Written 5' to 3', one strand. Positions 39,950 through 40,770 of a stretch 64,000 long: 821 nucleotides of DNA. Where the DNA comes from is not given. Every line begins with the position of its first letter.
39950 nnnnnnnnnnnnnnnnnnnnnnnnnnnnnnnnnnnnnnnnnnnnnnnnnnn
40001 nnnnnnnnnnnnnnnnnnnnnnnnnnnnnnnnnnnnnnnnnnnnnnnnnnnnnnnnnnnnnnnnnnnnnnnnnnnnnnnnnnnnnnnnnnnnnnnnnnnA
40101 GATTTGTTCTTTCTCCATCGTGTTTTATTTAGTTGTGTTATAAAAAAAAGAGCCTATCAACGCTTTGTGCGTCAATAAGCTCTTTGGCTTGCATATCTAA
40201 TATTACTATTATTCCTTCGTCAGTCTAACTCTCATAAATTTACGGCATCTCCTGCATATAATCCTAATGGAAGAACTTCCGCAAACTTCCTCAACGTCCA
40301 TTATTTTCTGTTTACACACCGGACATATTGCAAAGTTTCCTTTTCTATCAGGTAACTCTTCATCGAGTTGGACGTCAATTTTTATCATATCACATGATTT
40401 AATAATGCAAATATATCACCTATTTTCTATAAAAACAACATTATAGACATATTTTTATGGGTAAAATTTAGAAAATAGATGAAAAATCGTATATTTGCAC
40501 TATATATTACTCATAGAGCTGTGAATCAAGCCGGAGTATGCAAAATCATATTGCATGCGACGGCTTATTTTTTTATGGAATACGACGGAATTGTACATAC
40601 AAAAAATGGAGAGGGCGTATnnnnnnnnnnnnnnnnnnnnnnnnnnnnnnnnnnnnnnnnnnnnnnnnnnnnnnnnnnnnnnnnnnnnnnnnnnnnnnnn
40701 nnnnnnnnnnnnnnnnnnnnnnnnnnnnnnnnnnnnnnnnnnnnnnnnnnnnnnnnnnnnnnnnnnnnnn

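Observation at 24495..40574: Three late-operon leaders carry intrinsic terminators, two with conserved sequence, suggesting antitermination control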

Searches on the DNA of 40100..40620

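Call 107: search_rna_families(source=window, start=40100, end=40620, threshold=evalue, max_evalue=1)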
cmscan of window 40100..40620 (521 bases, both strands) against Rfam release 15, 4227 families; matches with E-value up to 1: 0.
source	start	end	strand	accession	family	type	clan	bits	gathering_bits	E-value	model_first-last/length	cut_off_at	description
